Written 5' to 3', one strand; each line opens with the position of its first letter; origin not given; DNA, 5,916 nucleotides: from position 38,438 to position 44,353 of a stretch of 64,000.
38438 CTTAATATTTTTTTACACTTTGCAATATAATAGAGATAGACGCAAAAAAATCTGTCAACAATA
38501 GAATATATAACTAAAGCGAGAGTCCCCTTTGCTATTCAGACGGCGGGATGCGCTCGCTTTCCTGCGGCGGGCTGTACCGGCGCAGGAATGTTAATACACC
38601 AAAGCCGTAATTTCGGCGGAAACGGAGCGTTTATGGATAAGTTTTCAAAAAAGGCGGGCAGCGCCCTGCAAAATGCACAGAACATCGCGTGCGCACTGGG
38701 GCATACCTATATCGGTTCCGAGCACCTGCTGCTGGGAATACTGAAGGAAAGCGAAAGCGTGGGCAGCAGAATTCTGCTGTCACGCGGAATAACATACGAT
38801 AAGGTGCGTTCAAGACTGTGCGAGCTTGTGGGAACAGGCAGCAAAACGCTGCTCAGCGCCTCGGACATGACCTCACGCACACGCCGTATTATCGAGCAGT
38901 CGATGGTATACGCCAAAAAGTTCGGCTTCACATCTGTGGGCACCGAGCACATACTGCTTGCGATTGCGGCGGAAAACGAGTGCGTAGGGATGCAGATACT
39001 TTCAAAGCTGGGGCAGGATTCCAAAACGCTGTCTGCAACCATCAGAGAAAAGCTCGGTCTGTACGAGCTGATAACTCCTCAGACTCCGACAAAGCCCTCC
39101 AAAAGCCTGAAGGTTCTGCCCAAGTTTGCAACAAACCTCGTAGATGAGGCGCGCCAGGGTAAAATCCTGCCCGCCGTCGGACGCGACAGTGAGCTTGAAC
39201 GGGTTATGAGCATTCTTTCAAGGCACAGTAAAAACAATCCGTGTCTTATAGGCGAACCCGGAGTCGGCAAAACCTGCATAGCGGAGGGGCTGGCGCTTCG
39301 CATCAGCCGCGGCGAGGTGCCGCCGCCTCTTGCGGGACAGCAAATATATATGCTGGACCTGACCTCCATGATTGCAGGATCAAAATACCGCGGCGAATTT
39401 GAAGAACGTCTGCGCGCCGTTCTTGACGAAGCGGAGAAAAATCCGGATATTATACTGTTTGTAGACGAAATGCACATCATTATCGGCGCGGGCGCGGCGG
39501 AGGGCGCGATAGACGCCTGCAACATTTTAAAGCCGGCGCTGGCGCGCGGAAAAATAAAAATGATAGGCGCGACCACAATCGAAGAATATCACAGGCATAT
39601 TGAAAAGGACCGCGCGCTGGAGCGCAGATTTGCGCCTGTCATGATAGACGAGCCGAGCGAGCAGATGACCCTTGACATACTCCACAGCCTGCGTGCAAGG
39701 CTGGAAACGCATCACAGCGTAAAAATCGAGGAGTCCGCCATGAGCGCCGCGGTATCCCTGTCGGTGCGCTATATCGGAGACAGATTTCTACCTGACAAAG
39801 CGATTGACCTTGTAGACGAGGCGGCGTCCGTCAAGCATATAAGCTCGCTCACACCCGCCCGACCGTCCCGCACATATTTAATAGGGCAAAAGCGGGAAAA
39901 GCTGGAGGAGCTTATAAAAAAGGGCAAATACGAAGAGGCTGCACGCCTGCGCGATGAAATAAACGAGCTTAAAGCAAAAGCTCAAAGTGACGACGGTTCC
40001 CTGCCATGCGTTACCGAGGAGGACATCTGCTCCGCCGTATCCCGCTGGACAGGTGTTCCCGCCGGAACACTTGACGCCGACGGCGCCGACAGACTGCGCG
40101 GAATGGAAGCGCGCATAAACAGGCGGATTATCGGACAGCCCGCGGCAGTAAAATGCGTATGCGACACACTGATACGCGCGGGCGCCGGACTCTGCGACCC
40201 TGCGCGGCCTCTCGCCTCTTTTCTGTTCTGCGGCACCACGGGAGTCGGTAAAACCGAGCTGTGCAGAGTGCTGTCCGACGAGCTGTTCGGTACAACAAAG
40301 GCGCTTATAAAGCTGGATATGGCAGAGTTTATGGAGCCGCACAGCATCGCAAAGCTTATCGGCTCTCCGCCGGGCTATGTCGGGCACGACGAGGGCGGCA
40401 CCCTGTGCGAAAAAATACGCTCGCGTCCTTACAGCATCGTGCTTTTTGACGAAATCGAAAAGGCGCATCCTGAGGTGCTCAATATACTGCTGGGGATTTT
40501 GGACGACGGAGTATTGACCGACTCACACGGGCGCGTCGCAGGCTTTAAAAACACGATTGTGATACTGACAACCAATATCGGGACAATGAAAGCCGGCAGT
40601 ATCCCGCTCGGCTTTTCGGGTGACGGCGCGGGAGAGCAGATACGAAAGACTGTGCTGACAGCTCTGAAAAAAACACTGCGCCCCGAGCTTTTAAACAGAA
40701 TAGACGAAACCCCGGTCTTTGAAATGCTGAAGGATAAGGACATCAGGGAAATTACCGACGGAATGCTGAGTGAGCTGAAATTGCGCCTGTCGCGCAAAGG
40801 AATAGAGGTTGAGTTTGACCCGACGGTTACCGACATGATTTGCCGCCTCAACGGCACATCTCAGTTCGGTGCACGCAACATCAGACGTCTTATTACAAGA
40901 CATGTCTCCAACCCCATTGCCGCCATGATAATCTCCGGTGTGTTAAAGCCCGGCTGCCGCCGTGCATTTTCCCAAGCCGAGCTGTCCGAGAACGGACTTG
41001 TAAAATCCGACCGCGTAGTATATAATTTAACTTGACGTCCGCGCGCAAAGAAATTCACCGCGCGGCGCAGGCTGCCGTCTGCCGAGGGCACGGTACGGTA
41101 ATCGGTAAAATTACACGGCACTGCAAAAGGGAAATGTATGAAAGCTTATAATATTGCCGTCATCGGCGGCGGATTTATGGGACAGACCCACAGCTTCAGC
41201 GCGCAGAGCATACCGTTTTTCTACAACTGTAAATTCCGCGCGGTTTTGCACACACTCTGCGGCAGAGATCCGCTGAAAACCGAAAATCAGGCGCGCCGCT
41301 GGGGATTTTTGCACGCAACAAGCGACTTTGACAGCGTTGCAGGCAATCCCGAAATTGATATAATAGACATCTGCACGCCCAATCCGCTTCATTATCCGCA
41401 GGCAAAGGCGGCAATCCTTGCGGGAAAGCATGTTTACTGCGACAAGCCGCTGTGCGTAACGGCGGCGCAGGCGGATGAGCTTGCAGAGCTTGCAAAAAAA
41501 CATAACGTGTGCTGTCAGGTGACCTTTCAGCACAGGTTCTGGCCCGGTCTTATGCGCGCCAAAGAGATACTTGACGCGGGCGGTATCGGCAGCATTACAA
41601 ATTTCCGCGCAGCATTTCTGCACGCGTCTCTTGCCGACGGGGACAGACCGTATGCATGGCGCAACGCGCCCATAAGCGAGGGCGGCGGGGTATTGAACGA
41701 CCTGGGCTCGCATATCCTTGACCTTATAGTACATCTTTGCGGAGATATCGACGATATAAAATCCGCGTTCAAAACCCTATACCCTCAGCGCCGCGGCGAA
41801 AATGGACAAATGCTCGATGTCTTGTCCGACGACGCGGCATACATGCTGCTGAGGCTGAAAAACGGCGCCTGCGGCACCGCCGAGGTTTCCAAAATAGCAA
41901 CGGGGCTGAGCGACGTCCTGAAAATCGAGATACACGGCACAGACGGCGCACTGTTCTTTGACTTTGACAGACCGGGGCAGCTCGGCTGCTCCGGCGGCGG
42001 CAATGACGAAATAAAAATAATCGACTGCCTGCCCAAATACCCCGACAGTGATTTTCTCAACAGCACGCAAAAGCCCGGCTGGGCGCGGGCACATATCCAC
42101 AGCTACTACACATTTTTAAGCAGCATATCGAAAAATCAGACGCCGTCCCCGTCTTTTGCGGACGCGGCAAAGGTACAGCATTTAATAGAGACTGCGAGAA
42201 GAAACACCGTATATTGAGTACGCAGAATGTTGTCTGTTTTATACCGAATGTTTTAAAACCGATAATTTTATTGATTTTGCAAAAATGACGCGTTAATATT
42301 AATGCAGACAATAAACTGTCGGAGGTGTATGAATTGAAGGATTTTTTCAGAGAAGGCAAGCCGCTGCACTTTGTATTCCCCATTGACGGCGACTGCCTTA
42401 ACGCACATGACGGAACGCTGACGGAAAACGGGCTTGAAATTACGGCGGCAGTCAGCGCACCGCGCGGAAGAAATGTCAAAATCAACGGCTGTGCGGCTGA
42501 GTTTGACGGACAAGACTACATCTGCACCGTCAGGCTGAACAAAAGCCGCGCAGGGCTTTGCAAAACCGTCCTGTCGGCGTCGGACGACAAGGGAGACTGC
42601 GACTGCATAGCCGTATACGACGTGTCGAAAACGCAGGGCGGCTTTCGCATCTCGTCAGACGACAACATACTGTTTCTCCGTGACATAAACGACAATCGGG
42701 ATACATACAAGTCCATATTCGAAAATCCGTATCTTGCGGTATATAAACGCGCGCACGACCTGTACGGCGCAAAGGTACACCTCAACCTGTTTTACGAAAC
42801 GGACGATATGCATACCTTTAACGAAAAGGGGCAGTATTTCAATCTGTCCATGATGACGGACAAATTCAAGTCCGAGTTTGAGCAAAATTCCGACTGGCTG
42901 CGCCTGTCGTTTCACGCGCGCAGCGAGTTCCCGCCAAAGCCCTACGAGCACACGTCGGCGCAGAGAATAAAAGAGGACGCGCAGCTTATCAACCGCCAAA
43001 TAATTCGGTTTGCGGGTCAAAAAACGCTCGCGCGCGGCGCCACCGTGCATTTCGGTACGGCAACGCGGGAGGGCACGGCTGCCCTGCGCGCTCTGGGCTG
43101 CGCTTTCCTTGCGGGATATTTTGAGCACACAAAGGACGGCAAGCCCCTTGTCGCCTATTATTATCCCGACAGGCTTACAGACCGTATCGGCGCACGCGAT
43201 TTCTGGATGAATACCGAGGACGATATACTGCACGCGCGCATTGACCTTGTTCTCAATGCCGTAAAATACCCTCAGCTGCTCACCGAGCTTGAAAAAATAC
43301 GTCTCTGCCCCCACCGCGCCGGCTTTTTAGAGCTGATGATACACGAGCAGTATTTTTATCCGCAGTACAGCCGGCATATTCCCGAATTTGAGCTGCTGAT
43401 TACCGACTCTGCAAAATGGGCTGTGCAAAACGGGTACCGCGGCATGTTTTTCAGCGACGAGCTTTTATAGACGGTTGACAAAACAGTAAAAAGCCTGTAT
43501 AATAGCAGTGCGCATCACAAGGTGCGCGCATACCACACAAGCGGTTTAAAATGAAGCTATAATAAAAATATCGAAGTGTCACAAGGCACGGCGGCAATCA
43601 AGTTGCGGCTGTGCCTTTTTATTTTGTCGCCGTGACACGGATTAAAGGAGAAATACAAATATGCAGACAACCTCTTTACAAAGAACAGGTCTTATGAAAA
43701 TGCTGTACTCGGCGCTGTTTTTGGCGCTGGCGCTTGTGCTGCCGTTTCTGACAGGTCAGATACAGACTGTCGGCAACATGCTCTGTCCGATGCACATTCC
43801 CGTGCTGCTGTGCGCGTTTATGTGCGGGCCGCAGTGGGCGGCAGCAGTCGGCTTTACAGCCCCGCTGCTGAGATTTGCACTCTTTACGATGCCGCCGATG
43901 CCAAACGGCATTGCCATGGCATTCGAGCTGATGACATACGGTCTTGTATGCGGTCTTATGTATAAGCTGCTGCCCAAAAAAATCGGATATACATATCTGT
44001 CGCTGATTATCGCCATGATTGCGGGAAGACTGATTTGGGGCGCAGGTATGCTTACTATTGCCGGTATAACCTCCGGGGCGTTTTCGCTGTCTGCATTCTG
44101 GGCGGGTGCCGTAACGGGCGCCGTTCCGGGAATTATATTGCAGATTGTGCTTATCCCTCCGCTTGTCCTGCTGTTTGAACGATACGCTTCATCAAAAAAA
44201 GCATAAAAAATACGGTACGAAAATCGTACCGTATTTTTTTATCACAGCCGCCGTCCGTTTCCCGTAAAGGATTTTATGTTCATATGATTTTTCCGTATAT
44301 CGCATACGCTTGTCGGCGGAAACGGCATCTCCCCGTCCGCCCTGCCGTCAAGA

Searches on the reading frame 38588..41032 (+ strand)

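Call 11: search_protein_families(library=pfam, proteins=[window:38588-41032:+], max_evalue=0.001)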
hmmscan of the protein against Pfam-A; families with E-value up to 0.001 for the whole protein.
window:38588-41032:+ (815 aa): 14 families
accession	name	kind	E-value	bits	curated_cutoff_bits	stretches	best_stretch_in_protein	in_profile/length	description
PF07724.20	AAA_2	-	1.6e-56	191.3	27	1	540-707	1-165/166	AAA domain (Cdc48 subfamily)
PF17871.7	AAA_lid_9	-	8.7e-24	83.9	22.8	1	357-455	1-97/104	AAA lid domain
PF00004.35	AAA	-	3.8e-22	79.6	21.2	2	219-331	2-110/131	ATPase family associated with various cellular activities (AAA)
PF02861.25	Clp_N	-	8.9e-22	77.5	20.7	2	30-77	1-48/53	Clp amino terminal domain, pathogenicity island component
PF10431.15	ClpB_D2-small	-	7.8e-17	61.5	21.9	1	714-790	1-77/81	C-terminal, D2-small domain, of ClpB protein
PF07728.20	AAA_5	-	1.5e-12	48.1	22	1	545-664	2-123/139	AAA domain (dynein-related subfamily)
PF13401.12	AAA_22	-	1.5e-09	38.7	27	0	546-640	9-110/130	AAA domain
PF13191.12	AAA_16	-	7e-08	33.6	32.6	1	197-242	3-51/167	AAA ATPase domain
PF02151.25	UVR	-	4.2e-07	29.9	21.5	1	431-463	3-35/36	UvrB/uvrC motif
PF13238.12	AAA_18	-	6.9e-06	27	29.4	0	547-566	3-22/128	AAA domain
PF00158.32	Sigma54_activat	-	4.3e-05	23.7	20.2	0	543-645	23-124/168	Sigma-54 interaction domain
PF20720.3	nSTAND3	-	4.5e-05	23.6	27.2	0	204-241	8-43/155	Novel STAND NTPase 3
PF05621.17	TniB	-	8.4e-05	22.5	22.4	0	244-354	77-185/189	Bacterial TniB protein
PF12775.13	AAA_7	-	0.00088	19.3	25.8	0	544-592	35-83/181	P-loop containing dynein motor region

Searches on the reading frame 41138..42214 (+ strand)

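Call 11: search_protein_families(library=pfam, proteins=[window:41138-42214:+], max_evalue=0.001)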
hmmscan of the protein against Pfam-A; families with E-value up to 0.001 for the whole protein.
window:41138-42214:+ (359 aa): 3 families
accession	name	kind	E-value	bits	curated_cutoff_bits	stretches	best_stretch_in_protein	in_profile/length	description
PF22725.1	GFO_IDH_MocA_C3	-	2.9e-24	85.9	27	1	140-272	3-123/124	GFO/IDH/MocA C-terminal domain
PF01408.29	GFO_IDH_MocA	-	2e-23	83.8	24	1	5-130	2-120/120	Oxidoreductase family, NAD-binding Rossmann fold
PF02894.22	GFO_IDH_MocA_C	-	1.8e-19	70.8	22.9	1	142-354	1-207/218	Oxidoreductase family, C-terminal alpha/beta domain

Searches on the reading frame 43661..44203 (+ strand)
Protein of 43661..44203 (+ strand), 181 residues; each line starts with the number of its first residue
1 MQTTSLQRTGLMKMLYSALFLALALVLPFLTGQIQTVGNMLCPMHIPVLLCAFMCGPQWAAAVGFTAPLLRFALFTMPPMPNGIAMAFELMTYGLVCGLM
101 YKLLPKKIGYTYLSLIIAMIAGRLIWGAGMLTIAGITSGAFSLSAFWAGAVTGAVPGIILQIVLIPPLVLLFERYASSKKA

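Call 11: search_protein_families(library=pfam, proteins=[window:43661-44203:+], max_evalue=0.001)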
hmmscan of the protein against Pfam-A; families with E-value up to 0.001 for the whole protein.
window:43661-44203:+ (181 aa): 1 family
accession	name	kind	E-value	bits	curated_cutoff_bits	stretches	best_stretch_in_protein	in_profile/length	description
PF12822.12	ECF_trnsprt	-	1.9e-14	54.5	30.7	1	13-169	2-169/169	ECF transporter, substrate-specific component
